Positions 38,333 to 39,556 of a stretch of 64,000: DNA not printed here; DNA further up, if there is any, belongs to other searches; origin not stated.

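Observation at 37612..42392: Candidate undescribed periplasmic glycosylation/sulfation module: GtrB-like GT2 + sulfotransferase, convergent with a TMTC-like GT-C/TPR enzyme + flippase-like protein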

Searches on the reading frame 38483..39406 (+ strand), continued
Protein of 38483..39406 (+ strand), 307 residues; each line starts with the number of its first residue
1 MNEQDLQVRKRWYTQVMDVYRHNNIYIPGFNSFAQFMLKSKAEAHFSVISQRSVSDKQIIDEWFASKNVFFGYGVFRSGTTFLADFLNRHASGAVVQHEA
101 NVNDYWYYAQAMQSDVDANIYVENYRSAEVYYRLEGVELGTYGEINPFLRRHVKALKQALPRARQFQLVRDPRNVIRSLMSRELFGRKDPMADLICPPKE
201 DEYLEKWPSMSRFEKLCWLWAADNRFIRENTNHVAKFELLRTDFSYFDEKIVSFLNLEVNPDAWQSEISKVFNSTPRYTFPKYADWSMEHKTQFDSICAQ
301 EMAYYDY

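Call 67: search_protein_families(library=pfam, proteins=[L155:4657-5847:+, L127:2453-3937:+, L098:1553-3112:+, L112:3514-4134:+, L127:233-1252:+, L100:99-1295:+, L155:3722-4609:+, L140:235-1191:+, L161:1808-2608:+, L144:10830-12875:+], max_evalue=0.01)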
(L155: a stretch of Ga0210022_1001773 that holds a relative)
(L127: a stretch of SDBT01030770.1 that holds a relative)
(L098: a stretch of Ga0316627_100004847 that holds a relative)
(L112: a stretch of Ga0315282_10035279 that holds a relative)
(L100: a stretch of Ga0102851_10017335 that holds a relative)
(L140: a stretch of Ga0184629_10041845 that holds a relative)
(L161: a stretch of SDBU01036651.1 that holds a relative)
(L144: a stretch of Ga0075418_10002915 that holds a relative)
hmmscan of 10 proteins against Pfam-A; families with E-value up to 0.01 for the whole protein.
L155:4657-5847:+ (396 aa): 6 families
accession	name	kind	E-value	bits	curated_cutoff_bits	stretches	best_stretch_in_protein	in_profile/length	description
PF00534.26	Glycos_transf_1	-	1e-42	146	26.4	1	202-372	6-171/172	Glycosyl transferases group 1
PF13692.12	Glyco_trans_1_4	-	6.7e-34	117.6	27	1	211-359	2-142/142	Glycosyl transferases group 1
PF20706.3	GT4-conflict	-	1e-07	31.8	26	1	179-387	173-385/385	Family 4 Glycosyltransferase in conflict systems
PF13524.12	Glyco_trans_1_2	-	1.6e-07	31.8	25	1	237-388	10-143/144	Glycosyl transferase-like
PF13439.12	Glyco_transf_4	-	0.00027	21.4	28.5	1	66-191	38-170/170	Glycosyltransferase Family 4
PF13579.12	Glyco_trans_4_4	-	0.0016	19.2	29.7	1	69-184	43-156/158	Glycosyl transferase 4-like domain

L127:2453-3937:+ (494 aa): 3 families
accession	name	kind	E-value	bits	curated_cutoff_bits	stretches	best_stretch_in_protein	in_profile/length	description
PF13440.11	Polysacc_synt_3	-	1.6e-87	293.9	23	1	46-338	1-293/293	Polysaccharide biosynthesis protein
PF01943.22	Polysacc_synt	-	1.7e-36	126.6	28.2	1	22-289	1-274/274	Polysaccharide biosynthesis protein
PF03023.19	MurJ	-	1.6e-08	34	27.4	1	83-410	47-394/451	Lipid II flippase MurJ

L098:1553-3112:+ (519 aa): 1 family
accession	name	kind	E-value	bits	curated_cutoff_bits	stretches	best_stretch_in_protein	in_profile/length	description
PF13231.12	PMT_2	-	1.6e-14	54.8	26.1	1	77-232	4-155/160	Dolichyl-phosphate-mannose-protein mannosyltransferase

L112:3514-4134:+ (206 aa): 4 families
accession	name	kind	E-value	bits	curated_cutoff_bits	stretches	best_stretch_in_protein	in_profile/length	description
PF01583.26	APS_kinase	-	1.1e-58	198.1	21.1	1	21-170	1-152/152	Adenylylsulphate kinase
PF13238.12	AAA_18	-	2.4e-06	28.4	29.4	1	25-142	1-114/128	AAA domain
PF08433.16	KTI12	-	0.00043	20.3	22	1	25-144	4-124/271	Chromatin associated protein KTI12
PF13671.12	AAA_33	-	0.00047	20.9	27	1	25-137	2-116/143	AAA domain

L127:233-1252:+ (339 aa): 6 families
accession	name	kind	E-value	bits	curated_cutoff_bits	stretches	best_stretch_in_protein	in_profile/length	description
PF16363.11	GDP_Man_Dehyd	-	1.3e-134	449.3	27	1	5-309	1-332/332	GDP-mannose 4,6 dehydratase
PF01370.27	Epimerase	-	3.3e-71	239.9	20.9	1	4-242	1-240/240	NAD dependent epimerase/dehydratase family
PF04321.23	RmlD_sub_bind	-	5.1e-09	36.1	27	1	3-174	2-152/287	RmlD substrate binding domain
PF05368.20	NmrA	-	2.5e-07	31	27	1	2-70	3-70/298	NmrA-like family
PF13460.12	NAD_binding_10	-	8.4e-05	22.9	27.2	1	8-69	1-60/184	NAD(P)H-binding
PF02719.21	Polysacc_synt_2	-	0.0088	15.7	20.2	0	5-109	2-115/293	Polysaccharide biosynthesis protein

L100:99-1295:+ (398 aa): 2 families
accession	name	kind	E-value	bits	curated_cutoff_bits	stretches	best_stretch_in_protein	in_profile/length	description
PF02350.25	Epimerase_2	-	5.7e-109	364.6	30.6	1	46-386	6-346/347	UDP-N-acetylglucosamine 2-epimerase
PF13579.12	Glyco_trans_4_4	-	0.00016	22.5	29.7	1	25-187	6-154/158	Glycosyl transferase 4-like domain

L155:3722-4609:+ (295 aa): 17 families
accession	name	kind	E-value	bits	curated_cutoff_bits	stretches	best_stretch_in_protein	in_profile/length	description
PF08241.18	Methyltransf_11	-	9.9e-25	87.4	21.2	1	52-145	1-95/95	Methyltransferase domain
PF13649.12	Methyltransf_25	-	2.2e-21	76.8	27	1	51-141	1-97/97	Methyltransferase domain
PF13847.12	Methyltransf_31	-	6.5e-21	75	27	1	49-154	5-118/145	Methyltransferase domain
PF13489.12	Methyltransf_23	-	4.2e-16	59.6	27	1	43-179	18-155/164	Methyltransferase domain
PF08242.18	Methyltransf_12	-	1.7e-14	54.7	30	1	52-142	1-97/98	Methyltransferase domain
PF01209.24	Ubie_methyltran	-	3.5e-11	43.3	20.1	1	47-144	47-150/233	ubiE/COQ5 methyltransferase family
PF02353.26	CMAS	-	2.8e-09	37.1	27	1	39-147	54-166/273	Mycolic acid cyclopropane synthetase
PF01135.25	PCMT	-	2.6e-05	24.5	20.3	1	27-95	53-124/210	Protein-L-isoaspartate(D-aspartate) O-methyltransferase (PCMT)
PF05175.20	MTS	-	3e-05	24.2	23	1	48-116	32-104/170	Methyltransferase small domain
PF03141.22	Methyltransf_29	-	3.8e-05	22.9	23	1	25-149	97-221/506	Putative S-adenosyl-L-methionine-dependent methyltransferase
PF08003.17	Methyltransf_9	-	0.00094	18.7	23.8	1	49-147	117-219/315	Protein of unknown function (DUF1698)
PF05401.17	NodS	-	0.0011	19.3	24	1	46-151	42-150/201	Nodulation protein S (NodS)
PF06325.19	PrmA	-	0.0014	18.6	22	1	47-145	161-258/296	Ribosomal protein L11 methyltransferase (PrmA)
PF01728.25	FtsJ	-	0.0019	18.6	24.1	1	45-115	19-96/181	FtsJ-like methyltransferase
PF05219.18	DREV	-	0.0069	16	26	0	43-145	90-186/265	DREV methyltransferase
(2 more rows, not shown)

L140:235-1191:+ (318 aa): 1 family
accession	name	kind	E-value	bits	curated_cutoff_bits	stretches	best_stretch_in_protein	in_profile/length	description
PF03706.18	LPG_synthase_TM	-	7.2e-24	85.2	33.4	1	28-295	19-302/302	Lysylphosphatidylglycerol synthase TM region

L161:1808-2608:+ (266 aa): 2 families
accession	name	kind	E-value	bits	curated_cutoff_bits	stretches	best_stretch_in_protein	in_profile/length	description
PF00483.29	NTP_transferase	-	2.2e-19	70.5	21.2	1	2-203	1-194/245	Nucleotidyl transferase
PF12804.13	NTP_transf_3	-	5.8e-07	30.3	27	1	3-56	1-49/160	MobA-like NTP transferase domain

L144:10830-12875:+ (681 aa): 1 family
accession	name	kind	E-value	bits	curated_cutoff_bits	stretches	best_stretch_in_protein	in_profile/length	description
PF19554.4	DUF6077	-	4.4e-13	49.2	27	1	47-355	13-341/354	Family of unknown function (DUF6077)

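Call 69: search_protein_families(library=pfam, proteins=[L112:28-1530:+, L106:5102-6112:+, L106:6117-6713:+, L098:4172-5122:+, L143:1684-2766:+, L143:2763-3539:+, L101:10942-12360:+, L101:12302-13420:+, L120:2146-2493:+, L106:2476-3429:+], max_evalue=0.01)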
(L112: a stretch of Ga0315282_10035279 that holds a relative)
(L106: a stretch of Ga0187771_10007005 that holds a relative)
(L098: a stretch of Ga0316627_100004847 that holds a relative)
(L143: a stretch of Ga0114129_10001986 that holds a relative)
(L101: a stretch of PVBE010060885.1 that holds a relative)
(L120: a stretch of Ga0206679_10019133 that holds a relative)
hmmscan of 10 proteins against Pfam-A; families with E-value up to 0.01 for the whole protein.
L112:28-1530:+ (500 aa): 5 families
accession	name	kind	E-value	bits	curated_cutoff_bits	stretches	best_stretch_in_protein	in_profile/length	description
PF06293.20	Kdo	-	6.9e-23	81.6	21.3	2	321-460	67-207/207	Lipopolysaccharide kinase (Kdo/WaaP) family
PF00069.31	Pkinase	-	2.3e-08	34.2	31.7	1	345-418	71-141/263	Protein kinase domain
PF03109.22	ABC1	-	0.0015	18.2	22.9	0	115-140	179-204/244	ABC1 atypical kinase-like domain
PF01636.29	APH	-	0.0055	16.9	23.2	0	120-140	166-187/239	Phosphotransferase enzyme family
PF01163.29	RIO1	-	0.0079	16.3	22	0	48-146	55-148/187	RIO domain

L106:5102-6112:+ (336 aa): 4 families
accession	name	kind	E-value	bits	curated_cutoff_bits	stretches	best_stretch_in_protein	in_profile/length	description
PF01408.29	GFO_IDH_MocA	-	2.9e-25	89.7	24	1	2-121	1-120/120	Oxidoreductase family, NAD-binding Rossmann fold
PF22725.1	GFO_IDH_MocA_C3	-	5.4e-17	62.4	27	1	131-238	3-123/124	GFO/IDH/MocA C-terminal domain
PF02894.22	GFO_IDH_MocA_C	-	3e-16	60.3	22.9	1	133-331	1-216/218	Oxidoreductase family, C-terminal alpha/beta domain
PF03447.22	NAD_binding_3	-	0.0023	19.1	24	1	8-117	1-113/116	Homoserine dehydrogenase, NAD binding domain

L106:6117-6713:+ (198 aa): 6 families
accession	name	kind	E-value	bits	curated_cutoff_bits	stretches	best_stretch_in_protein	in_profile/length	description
PF00132.30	Hexapep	-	1.8e-20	72.1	27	3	17-50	2-35/36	Bacterial transferase hexapeptide (six repeats)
PF25084.1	LbH_EIF2B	-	2e-10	41.1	54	1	6-49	11-53/105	EIF2B subunit epsilon LbH domain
PF14602.12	Hexapep_2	-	1e-08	35.2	27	2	36-68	3-33/34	Hexapeptide repeat of succinyl-transferase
PF25087.1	GMPPB_C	-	0.00025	21.1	39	0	53-79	11-37/110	GMPPB C-terminal domain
PF21711.3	DCTN5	-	0.0031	17.6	40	0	13-85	81-153/182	Dynactin subunit 5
PF25247.1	LbH_GLGC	-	0.0064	16.9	27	0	38-126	19-107/135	GLGC left-handed parallel beta-helix domain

L098:4172-5122:+ (316 aa): 1 family
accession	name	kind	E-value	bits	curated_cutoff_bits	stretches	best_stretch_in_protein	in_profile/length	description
PF03706.18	LPG_synthase_TM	-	5.1e-13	49.6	33.4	1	11-296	1-297/302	Lysylphosphatidylglycerol synthase TM region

L143:1684-2766:+ (360 aa): 3 families
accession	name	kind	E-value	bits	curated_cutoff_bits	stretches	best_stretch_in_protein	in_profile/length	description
PF13692.12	Glyco_trans_1_4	-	1.4e-12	48.6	27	1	182-324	3-140/142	Glycosyl transferases group 1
PF13524.12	Glyco_trans_1_2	-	5.9e-11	43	25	1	209-354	14-142/144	Glycosyl transferase-like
PF00534.26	Glycos_transf_1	-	6.3e-11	42.5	26.4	2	179-256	14-94/172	Glycosyl transferases group 1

L143:2763-3539:+ (258 aa): 5 families
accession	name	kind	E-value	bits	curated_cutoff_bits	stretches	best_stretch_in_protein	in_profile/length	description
PF08241.18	Methyltransf_11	-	2e-08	35.2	21.2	1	26-122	1-95/95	Methyltransferase domain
PF13489.12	Methyltransf_23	-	3.3e-08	33.9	27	1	20-159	21-160/164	Methyltransferase domain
PF08242.18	Methyltransf_12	-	3.6e-07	31.3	30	1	26-120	1-98/98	Methyltransferase domain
PF13649.12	Methyltransf_25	-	2.7e-06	28.4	27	1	26-118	2-97/97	Methyltransferase domain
PF13847.12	Methyltransf_31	-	0.00056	20.1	27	1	47-126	32-113/145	Methyltransferase domain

L101:10942-12360:+ (472 aa): 3 families
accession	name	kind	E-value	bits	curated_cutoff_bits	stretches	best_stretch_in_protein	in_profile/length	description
PF00884.28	Sulfatase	-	2.6e-46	158.8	25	1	5-353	1-298/301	Sulfatase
PF16347.10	SGSH_C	-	2.4e-11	44.4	29.3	1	304-446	1-150/154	N-sulphoglucosamine sulphohydrolase, C-terminal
PF01663.27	Phosphodiest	-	5.4e-11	43.1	23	2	269-300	189-220/342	Type I phosphodiesterase / nucleotide pyrophosphatase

L101:12302-13420:+ (372 aa): 2 families
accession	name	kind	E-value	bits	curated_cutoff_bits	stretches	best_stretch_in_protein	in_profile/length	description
PF01636.29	APH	-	4.1e-21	76.3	23.2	1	35-266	2-219/239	Phosphotransferase enzyme family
PF19974.5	TCAD9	-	0.0088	15.7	40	0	210-253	293-334/429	Ternary complex associated domain 9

L120:2146-2493:+ (115 aa): 1 family
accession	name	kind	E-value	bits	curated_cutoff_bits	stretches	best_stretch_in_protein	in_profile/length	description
PF10066.14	DUF2304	-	1.2e-26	93.5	25.5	1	4-106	2-104/106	Uncharacterized conserved protein (DUF2304)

L106:2476-3429:+ (317 aa): 4 families
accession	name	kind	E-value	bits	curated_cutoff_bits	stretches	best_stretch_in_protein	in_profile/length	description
PF00535.33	Glycos_transf_2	-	3.5e-23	82.8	23.3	1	5-184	1-167/168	Glycosyl transferase family 2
PF13641.12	Glyco_tranf_2_3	-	4.1e-15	56.9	27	1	4-230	3-221/230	Glycosyltransferase like family 2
PF13632.12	Glyco_trans_2_3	-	6.4e-09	36.3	27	1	84-297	2-183/198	Glycosyl transferase family group 2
PF13712.12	Glyco_tranf_2_5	-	0.00037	20.7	27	1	67-215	40-181/210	Glycosyltransferase like family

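Call 73: search_solved_structures(query=A3, max_evalue=1, show_alignments=1)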
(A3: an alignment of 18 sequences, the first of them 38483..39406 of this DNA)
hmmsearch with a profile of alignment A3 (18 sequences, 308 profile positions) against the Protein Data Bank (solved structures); distinct sequences matched with E-value up to 1: 12.
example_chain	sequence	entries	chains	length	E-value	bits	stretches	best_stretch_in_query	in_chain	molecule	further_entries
5wrj_A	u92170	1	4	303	5.8e-09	38.5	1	40-184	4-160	Protein-tyrosine sulfotransferase 1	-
5wri_A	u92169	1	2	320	5.9e-09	38.5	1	40-184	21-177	Protein-tyrosine sulfotransferase 1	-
9wp1_A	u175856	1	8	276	2.7e-07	33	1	63-184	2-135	Protein-tyrosine sulfotransferase 1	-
8w5z_A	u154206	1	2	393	8.5e-07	31.4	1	64-184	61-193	Protein-tyrosine sulfotransferase (Fragment)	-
3ap3_A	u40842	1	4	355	9.1e-06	28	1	54-184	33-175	Protein-tyrosine sulfotransferase 2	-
9wwe_A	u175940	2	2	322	1.8e-05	27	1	62-184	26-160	Protein-tyrosine sulfotransferase 2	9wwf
3ap1_A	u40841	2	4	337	2e-05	26.9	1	62-184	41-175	Protein-tyrosine sulfotransferase 2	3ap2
8a22_AK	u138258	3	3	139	0.0048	19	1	182-233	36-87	mL87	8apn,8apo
4gox_A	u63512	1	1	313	0.032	16.4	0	159-180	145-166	Polyketide synthase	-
3gzb_A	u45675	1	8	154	0.2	13.7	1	25-106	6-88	Putative SnoaL-like polyketide cyclase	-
2z6v_A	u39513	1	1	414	0.25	13.4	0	150-181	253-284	Putative uncharacterized protein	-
5wlg_D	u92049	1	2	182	0.33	13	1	7-82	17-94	T cell receptor alpha variable 8D-2,Human nkt tcr alpha chain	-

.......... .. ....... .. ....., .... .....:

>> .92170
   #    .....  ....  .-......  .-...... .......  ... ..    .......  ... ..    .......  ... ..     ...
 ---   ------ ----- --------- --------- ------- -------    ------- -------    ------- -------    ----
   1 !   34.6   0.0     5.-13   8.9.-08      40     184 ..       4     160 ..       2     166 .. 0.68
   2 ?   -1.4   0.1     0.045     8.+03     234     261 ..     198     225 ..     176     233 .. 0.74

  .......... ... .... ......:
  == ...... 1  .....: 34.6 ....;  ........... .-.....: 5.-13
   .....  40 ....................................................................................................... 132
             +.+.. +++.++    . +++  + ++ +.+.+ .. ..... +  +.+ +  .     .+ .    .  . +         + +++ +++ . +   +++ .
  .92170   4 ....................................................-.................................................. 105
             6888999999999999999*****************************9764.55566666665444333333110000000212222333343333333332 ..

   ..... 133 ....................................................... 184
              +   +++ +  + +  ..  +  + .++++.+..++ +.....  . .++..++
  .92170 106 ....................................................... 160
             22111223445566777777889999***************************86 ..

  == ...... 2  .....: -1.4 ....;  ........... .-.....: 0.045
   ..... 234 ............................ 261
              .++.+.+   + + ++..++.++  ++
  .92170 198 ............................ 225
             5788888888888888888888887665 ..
